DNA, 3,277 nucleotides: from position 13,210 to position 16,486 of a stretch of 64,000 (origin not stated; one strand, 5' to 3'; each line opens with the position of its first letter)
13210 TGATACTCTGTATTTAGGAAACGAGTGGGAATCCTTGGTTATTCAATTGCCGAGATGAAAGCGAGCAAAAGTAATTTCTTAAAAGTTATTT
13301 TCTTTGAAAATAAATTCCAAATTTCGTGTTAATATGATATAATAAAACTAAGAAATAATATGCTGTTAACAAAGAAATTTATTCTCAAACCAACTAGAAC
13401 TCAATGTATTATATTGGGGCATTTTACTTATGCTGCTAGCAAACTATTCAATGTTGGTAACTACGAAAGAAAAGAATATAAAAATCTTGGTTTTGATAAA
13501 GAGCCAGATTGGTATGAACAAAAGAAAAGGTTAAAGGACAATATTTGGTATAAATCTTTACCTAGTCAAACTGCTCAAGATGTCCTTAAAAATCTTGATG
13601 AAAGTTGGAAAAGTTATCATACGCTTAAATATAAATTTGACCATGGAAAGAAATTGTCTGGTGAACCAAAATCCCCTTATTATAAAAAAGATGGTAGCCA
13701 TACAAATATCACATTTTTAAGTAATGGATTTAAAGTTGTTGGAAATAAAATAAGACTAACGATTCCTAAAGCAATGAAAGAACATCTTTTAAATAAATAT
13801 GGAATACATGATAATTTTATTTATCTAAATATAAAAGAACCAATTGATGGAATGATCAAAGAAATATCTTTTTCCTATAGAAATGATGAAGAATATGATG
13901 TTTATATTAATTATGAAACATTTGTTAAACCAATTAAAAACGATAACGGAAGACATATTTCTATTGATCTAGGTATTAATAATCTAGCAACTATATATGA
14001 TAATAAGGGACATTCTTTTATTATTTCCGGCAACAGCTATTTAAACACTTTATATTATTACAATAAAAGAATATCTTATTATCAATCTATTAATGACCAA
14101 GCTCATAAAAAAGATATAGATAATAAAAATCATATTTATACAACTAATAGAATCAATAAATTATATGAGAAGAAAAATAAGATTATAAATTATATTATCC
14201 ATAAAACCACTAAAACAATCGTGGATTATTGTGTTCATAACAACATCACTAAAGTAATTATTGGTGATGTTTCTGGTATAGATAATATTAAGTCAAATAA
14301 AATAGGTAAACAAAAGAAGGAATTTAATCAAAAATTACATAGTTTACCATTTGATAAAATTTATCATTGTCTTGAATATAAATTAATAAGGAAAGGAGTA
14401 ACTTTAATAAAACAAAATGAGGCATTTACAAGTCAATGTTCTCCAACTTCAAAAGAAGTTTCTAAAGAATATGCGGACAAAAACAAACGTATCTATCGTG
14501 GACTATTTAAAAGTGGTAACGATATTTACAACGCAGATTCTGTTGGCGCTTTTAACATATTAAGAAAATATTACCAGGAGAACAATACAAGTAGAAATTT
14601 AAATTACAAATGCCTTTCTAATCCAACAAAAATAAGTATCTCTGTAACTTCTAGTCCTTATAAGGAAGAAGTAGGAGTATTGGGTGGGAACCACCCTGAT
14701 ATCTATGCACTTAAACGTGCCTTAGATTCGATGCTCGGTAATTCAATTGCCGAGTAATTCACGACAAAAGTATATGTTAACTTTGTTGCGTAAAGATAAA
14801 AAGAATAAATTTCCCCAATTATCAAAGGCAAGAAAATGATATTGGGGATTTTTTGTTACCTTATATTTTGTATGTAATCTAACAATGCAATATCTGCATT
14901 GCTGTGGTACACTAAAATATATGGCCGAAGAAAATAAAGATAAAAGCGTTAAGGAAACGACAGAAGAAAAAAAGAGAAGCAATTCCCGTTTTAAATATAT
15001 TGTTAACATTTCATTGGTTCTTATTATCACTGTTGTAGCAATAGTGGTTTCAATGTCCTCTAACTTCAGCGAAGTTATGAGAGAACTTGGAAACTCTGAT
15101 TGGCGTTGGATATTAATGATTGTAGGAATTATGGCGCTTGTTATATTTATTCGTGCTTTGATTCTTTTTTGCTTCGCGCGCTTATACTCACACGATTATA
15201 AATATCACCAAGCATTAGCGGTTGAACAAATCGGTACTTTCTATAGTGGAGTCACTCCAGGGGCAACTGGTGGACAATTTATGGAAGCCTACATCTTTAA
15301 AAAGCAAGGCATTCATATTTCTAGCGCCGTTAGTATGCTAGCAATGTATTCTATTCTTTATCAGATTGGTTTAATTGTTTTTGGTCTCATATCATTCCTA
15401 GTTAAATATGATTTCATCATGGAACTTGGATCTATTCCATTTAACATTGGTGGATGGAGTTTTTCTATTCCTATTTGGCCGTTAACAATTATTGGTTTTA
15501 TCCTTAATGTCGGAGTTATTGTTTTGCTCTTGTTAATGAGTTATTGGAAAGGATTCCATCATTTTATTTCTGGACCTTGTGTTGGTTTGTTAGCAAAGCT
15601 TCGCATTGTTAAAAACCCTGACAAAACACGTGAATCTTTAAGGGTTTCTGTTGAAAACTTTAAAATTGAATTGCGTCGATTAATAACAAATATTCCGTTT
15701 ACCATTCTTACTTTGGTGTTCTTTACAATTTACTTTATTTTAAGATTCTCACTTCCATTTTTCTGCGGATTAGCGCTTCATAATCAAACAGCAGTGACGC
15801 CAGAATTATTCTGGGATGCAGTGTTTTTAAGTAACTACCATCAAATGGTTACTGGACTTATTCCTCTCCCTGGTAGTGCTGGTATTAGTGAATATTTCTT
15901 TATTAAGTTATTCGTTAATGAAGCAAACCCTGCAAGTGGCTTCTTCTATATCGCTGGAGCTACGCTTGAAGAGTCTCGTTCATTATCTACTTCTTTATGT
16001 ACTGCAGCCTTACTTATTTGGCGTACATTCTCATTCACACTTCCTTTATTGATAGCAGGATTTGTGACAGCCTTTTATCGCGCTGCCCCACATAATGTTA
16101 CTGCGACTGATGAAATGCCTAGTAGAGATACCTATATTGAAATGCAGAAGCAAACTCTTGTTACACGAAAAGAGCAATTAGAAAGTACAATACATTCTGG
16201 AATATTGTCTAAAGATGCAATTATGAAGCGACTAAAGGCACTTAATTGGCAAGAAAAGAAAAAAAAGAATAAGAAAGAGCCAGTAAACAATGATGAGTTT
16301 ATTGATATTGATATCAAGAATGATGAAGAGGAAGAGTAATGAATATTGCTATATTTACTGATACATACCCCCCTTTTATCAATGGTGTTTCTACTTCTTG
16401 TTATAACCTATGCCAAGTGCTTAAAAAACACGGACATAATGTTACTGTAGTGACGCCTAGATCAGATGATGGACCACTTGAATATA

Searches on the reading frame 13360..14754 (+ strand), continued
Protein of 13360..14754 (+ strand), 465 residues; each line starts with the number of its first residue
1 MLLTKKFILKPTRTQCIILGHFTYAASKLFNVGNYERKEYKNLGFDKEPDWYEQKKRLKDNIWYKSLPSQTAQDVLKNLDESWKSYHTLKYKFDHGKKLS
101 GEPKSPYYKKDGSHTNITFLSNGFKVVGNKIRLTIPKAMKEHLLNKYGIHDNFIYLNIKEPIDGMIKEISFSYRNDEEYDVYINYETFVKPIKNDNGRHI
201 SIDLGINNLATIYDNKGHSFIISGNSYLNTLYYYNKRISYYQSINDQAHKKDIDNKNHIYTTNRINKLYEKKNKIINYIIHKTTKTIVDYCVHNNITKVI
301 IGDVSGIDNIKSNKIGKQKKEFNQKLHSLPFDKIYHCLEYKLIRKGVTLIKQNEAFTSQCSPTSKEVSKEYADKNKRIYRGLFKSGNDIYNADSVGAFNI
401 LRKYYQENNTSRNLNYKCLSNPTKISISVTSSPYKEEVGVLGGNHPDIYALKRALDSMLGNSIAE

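Call 53: search_solved_structures(query=A1, max_evalue=0.01, show_alignments=4)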
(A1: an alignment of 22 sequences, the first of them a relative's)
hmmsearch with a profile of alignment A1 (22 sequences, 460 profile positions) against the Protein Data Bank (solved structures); distinct sequences matched with E-value up to 0.01: 8.
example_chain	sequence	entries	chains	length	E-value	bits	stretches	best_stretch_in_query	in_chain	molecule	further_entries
9nzq_A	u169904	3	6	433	5.8e-08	35.1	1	168-366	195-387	Cas12f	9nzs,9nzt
8j12_A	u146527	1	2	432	4.8e-07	32.1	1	174-389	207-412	Transposase IS605 OrfB C-terminal domain-containing protein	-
8j1j_A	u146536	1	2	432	1.5e-06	30.4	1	174-389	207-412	Transposase IS605 OrfB C-terminal domain-containing protein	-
8j3r_A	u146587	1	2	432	1.9e-06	30.1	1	174-389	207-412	Transposase IS605 OrfB C-terminal domain-containing protein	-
9nzo_B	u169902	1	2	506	2.1e-06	29.9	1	188-359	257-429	Cas12f Effector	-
9nzr_A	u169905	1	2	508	2.1e-06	29.9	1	188-359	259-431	Cas12f Nuclease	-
7wju_A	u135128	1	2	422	7.1e-06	28.2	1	174-388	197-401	OrfB_Zn_ribbon domain-containing protein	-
8dzj_A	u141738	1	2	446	8e-06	28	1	174-389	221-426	OrfB_Zn_ribbon domain-containing protein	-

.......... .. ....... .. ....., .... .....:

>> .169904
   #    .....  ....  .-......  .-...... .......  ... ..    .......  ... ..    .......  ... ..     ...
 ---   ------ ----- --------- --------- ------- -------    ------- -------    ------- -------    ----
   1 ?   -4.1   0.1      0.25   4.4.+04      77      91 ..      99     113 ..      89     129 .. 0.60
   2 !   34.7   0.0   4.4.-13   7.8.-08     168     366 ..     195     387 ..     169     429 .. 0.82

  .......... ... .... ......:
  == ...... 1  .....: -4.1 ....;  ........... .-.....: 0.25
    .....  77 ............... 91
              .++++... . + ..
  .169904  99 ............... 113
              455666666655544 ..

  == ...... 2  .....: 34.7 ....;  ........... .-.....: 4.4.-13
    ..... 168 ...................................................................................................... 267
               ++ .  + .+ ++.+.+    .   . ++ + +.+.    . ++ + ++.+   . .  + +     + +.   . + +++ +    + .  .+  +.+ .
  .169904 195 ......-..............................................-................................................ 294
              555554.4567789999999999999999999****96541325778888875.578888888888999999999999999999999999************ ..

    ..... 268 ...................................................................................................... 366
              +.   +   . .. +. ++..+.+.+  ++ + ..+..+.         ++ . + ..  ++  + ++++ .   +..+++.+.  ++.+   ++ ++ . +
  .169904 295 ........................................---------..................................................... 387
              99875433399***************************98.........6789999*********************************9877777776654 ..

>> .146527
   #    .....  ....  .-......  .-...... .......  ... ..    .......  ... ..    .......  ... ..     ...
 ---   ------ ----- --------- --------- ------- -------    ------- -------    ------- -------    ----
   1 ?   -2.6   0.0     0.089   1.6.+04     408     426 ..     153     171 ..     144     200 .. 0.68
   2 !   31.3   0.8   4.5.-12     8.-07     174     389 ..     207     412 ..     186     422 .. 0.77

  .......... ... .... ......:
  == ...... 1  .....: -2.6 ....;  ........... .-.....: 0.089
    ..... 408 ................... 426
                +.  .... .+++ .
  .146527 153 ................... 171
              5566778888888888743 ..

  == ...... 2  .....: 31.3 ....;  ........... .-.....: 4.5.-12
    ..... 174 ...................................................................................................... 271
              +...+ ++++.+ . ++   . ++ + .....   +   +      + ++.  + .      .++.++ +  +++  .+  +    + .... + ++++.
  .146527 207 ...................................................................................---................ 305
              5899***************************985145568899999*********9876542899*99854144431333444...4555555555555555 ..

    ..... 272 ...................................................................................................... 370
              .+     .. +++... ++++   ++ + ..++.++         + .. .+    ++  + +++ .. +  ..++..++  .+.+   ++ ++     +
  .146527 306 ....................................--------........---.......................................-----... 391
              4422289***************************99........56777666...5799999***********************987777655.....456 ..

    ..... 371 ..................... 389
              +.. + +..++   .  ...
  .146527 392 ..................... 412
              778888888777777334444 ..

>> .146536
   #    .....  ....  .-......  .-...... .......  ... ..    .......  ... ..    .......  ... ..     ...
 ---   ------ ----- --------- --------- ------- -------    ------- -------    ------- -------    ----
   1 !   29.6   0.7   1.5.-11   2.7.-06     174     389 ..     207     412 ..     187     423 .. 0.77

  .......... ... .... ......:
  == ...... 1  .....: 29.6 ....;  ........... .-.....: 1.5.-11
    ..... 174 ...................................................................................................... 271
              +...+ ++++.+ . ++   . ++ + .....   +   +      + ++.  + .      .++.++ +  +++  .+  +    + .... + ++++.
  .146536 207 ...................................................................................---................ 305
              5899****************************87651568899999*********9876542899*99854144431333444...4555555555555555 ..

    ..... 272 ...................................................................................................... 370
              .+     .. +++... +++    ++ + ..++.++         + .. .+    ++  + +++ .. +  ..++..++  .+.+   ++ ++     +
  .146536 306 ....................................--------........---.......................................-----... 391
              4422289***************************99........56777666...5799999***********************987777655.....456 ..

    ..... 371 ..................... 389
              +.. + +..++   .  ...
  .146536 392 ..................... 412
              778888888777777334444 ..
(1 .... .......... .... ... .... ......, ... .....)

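Call 72: predict_structure(alignment_id=A7)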
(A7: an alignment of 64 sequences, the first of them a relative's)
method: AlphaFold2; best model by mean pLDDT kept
length: 465 residues; sequences in the alignment: 64
mean_pLDDT: 83.7   pTM: 0.62
mean pLDDT of the five models: 83.7, 83.5, 83.4, 83.4, 81.9
residues with pLDDT >= 90: 229; 70-90: 168; 50-70: 30; < 50: 38
segments of 3 or more residues with pLDDT < 50: 308-315, 317-319, 321-324, 431-446, 459-465
pLDDT, mean of each block of 10 residues (from residue 1): 84 91 95 95 93 94 94 94 93 89 90 90 87 93 94 88 86 89 84 92 90 94 90 90 86 68 86 88 94 96 65 43 57 89 92 82 88 81 88 92 93 86 82 35 43 59 38
secondary structure, 60 per line:
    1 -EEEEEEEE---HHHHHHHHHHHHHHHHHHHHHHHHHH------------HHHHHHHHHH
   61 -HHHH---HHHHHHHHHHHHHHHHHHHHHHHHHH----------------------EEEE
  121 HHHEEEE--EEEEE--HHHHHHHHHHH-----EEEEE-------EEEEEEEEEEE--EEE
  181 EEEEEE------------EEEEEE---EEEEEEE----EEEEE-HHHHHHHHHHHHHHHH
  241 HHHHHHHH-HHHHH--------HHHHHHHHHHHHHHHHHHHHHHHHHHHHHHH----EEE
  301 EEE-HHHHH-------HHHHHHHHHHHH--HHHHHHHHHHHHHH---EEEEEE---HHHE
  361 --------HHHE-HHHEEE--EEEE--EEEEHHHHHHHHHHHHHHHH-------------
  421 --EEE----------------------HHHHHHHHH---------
elements in order: E2-9 H13-38 H51-60 H62-65 H69-94 E117-120 E124-127 E130-134 H137-147 E153-157 E165-175 E178-186 E199-204 E208-214 E219-223 H225-248 H250-254 H263-293 E298-303 H305-309 H317-328 H331-344 E348-353 E377-379 E382-385 E388-391 H392-407 E423-425 H448-456

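Call 74: fold_search(model_id=the predicted structure, library=pdb)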
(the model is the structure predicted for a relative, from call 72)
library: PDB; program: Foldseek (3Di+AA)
matches with E <= 10: 898; with E <= 0.001: 73
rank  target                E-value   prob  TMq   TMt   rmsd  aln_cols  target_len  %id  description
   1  8j12_A                7.2e-17  1.00  0.50  0.53   8.2       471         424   16  Cryo-EM structure of the AsCas12f-sgRNA-target DNA ternary complex (released 2023-09-27)
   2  8j1j_A                1.8e-16  1.00  0.49  0.53   8.3       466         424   16  Cryo-EM structure of the AsCas12f-YHAM-sgRNAS3-5v7-target DNA (released 2023-09-27)
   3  8j3r_A                3.7e-16  1.00  0.52  0.57   7.7       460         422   16  Cryo-EM structure of the AsCas12f-HKRA-sgRNAS3-5v7-target DNA (released 2023-09-27)
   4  8dzj_A                6.6e-16  1.00  0.50  0.55   8.3       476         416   16  Cryo-EM structure of Acidibacillus sulfuroxidans Cas12f in complex with sgRNA and target DNA (released 2023-07-12)
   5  7wju_A                1.9e-15  1.00  0.49  0.55   8.4       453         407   14  Cryo-EM structure of the AsCas12f1-sgRNAv1-dsDNA ternary complex (released 2023-01-18)
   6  9nzs_A                1.2e-14  1.00  0.49  0.54   8.3       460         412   15  Cryo-EM structure of OsCas12f-gRNA-DNA ternary complex. State III (released 2026-04-08)
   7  8j3r_B                1.3e-14  1.00  0.36  0.42  15.1       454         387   16  Cryo-EM structure of the AsCas12f-HKRA-sgRNAS3-5v7-target DNA (released 2023-09-27)
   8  8h1j_A                2.3e-14  1.00  0.47  0.58   7.2       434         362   15  Cryo-EM structure of the TnpB-omegaRNA-target DNA ternary complex (released 2023-04-12)
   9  8hr5_A                1.5e-13  1.00  0.46  0.46  15.1       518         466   14  Cryo-EM structure of the CnCas12f1-sgRNA-DNA complex (released 2023-09-06)
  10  8j1j_B                1.6e-13  1.00  0.35  0.40  15.8       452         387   15  Cryo-EM structure of the AsCas12f-YHAM-sgRNAS3-5v7-target DNA (released 2023-09-27)
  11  8j12_B                2.0e-13  1.00  0.34  0.39  16.0       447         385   15  Cryo-EM structure of the AsCas12f-sgRNA-target DNA ternary complex (released 2023-09-27)
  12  9nzq_A                2.3e-13  1.00  0.50  0.54   7.6       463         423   14  Cryo-EM structure of OsCas12f-gRNA-DNA ternary complex. State II (released 2026-04-08)
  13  9i8y_A                2.9e-13  1.00  0.49  0.54   7.8       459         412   15  SpCas12Cas12f1 in complex with sgRNA and cognate DNA (released 2025-07-23)
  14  8iaz_A                3.0e-13  1.00  0.44  0.51   9.0       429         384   16  Cryo-EM structure of the ISFba1 TnpB-reRNA-dsDNA complex (released 2024-04-17)
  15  8exa_A                9.7e-13  1.00  0.39  0.49   8.3       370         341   15  ISDra2 TnpB in complex with reRNA and cognate DNA, conformation 1 (RuvC domain resolved) (released 2023-04-05)
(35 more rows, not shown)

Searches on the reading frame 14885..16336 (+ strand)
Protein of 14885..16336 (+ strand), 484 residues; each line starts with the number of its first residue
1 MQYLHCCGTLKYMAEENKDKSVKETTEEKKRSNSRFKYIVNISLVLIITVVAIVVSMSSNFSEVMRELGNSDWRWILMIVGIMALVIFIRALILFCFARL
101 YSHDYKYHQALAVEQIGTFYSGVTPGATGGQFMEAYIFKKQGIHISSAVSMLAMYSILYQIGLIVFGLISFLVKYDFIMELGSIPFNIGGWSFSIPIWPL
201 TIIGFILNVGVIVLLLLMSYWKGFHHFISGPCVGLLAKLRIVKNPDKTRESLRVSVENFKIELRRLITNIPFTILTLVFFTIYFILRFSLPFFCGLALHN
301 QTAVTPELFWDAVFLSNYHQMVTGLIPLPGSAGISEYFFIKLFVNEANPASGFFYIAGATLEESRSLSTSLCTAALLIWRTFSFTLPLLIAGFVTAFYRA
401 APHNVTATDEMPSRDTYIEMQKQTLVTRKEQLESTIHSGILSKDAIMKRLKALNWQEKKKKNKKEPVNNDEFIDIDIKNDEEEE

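Call 3: search_protein_families(library=pfam, proteins=[window:14885-16336:+], max_evalue=0.01)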
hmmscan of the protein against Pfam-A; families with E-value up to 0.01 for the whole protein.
window:14885-16336:+ (484 aa): 3 families
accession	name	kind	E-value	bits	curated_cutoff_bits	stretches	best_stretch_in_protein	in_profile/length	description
PF03706.18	LPG_synthase_TM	-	1.4e-24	87.6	33.4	1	46-350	5-281/302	Lysylphosphatidylglycerol synthase TM region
PF11026.13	DUF2721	-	9.4e-05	22.8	28.3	1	15-97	39-118/129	Protein of unknown function (DUF2721)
PF14015.11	DUF4231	-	0.0095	16.8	24.7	0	32-95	9-63/103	Protein of unknown function (DUF4231)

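Call 4: search_protein_families(library=ncbifam, proteins=[window:14885-16336:+], max_evalue=0.01)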
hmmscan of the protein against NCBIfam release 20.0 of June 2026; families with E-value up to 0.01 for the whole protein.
window:14885-16336:+ (484 aa): 3 families
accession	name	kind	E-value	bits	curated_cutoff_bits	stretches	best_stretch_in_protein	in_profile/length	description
TIGR00374.1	TIGR00374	subfamily_domain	1.1e-13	51.3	43.2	1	45-351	3-285/323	flippase-like domain-containing protein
NF053789.1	GlcN_PG_flip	equivalog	2.8e-05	23.6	320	1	45-336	8-275/327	glucosaminyl phosphatidylglycerol flippase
NF046000.1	MAG1210_fam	subfamily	0.0016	17.1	275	1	19-104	42-124/550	MAG1210 family protein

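Call 32: find_homologous_proteins(query=window:14885-16336:+, max_evalue=1e-20)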
Query window:14885-16336:+ (484 aa): 922 proteins with E <= 1e-20 among 8000 candidates; the best 120 are listed.
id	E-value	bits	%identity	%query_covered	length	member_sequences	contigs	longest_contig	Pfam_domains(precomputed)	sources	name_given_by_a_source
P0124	0.0e+0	1086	100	100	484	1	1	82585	PF03706.19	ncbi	-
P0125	3.5e-230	783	71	97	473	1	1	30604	PF03706.19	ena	-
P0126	4.3e-229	779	71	97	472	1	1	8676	PF03706.19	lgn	-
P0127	3.2e-179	615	56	96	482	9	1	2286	PF03706.19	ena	-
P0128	3.2e-177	608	56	96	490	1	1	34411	PF03706.19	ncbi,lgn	-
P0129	3.7e-176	605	55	96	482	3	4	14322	PF03706.19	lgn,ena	-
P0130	9.0e-173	593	58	93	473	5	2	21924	PF03706.19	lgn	-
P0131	8.8e-170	584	56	96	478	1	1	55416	PF03706.19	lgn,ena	-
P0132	6.9e-169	581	53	97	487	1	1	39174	PF03706.19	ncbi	-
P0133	3.9e-168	578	55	93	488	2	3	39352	PF03706.19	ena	-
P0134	3.3e-167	575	56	97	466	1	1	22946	PF03706.19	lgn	-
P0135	5.4e-167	574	55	97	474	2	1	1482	PF03706.19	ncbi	-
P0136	6.6e-167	574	58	91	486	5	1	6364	PF03706.19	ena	-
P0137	7.2e-167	574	57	91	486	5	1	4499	PF03706.19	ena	-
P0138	7.8e-167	574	55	93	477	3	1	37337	PF03706.19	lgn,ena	-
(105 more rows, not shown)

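Call 34: find_encoding_contigs(protein=P0125, flank=5000, max_places=2)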
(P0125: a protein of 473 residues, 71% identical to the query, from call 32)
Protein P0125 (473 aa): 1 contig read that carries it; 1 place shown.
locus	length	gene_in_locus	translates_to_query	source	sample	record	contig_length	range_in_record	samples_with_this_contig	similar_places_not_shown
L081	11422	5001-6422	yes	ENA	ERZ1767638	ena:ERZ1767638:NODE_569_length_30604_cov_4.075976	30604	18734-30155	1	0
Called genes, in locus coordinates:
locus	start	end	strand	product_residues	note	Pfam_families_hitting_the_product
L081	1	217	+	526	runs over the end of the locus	-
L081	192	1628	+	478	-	PF07728:AAA_5 (weak)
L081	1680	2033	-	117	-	PF03733:YccF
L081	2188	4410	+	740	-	-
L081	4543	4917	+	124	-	-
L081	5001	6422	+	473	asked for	PF03706:LPG_synthase_TM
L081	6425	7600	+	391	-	PF13477:Glyco_trans_4_2 (weak), PF13439:Glyco_transf_4, PF13579:Glyco_trans_4_4, PF00534:Glycos_transf_1, PF13692:Glyco_trans_1_4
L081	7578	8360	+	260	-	PF21982:RecX_HTH1 (faint), PF21981:RecX_HTH3 (faint)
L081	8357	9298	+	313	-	PF01966:HD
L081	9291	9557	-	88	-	PF01230:HIT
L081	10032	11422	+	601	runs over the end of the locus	PF00270:DEAD, PF04851:ResIII, PF18766:SWI2_SNF2, PF00271:Helicase_C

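Call 35: find_encoding_contigs(protein=P0126, flank=5000, max_places=2)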
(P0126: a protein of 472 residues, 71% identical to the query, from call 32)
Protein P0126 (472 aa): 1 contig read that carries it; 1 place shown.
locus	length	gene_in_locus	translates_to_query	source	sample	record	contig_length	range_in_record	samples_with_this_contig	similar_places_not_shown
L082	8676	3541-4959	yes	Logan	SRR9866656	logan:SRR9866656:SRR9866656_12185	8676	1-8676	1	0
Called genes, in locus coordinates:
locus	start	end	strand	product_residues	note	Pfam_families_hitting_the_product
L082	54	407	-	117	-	PF03733:YccF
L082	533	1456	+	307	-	PF10230:LIDHydrolase (weak), PF03403:PAF-AH_p_II (faint), PF00561:Abhydrolase_1, PF02230:Abhydrolase_2 (faint), PF12146:Hydrolase_4, PF12697:Abhydrolase_6, PF00326:Peptidase_S9 (faint)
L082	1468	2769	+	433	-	PF01979:Amidohydro_1, PF07969:Amidohydro_3 (faint)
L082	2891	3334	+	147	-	-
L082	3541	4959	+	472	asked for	PF03706:LPG_synthase_TM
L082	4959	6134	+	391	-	PF13477:Glyco_trans_4_2 (weak), PF13439:Glyco_transf_4, PF13579:Glyco_trans_4_4, PF00534:Glycos_transf_1, PF13692:Glyco_trans_1_4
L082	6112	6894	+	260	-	PF21982:RecX_HTH1 (faint), PF21981:RecX_HTH3 (faint)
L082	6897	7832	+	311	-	PF01966:HD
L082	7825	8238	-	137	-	PF11969:DcpS_C, PF01230:HIT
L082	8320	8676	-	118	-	?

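Call 36: find_encoding_contigs(protein=P0128, flank=5000, max_places=2)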
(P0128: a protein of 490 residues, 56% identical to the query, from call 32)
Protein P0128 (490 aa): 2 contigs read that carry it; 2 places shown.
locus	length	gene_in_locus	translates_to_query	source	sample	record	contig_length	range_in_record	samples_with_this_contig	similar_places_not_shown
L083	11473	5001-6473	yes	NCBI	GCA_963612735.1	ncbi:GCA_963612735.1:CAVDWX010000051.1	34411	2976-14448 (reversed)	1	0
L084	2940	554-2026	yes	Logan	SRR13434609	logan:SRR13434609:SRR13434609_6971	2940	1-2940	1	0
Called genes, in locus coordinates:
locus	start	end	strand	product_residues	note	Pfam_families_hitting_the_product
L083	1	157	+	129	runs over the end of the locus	PF00411:Ribosomal_S11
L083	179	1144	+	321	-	PF01193:RNA_pol_L, PF01000:RNA_pol_A_bac, PF03118:RNA_pol_A_CTD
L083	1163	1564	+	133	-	PF01196:Ribosomal_L17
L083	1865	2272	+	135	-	-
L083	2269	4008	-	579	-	PF02690:Na_Pi_cotrans, PF01895:PhoU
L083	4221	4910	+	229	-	PF01569:PAP2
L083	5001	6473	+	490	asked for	PF03706:LPG_synthase_TM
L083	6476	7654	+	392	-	PF13477:Glyco_trans_4_2, PF13439:Glyco_transf_4, PF13579:Glyco_trans_4_4, PF00534:Glycos_transf_1, PF13692:Glyco_trans_1_4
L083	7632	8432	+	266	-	PF21982:RecX_HTH1 (faint), PF21981:RecX_HTH3 (faint)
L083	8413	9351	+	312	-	PF01336:tRNA_anti-codon (weak), PF01966:HD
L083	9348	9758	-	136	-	PF11969:DcpS_C, PF01230:HIT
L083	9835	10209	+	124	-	PF01325:Fe_dep_repress, PF02742:Fe_dep_repr_C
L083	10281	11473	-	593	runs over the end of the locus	-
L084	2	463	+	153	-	?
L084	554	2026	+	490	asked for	PF03706:LPG_synthase_TM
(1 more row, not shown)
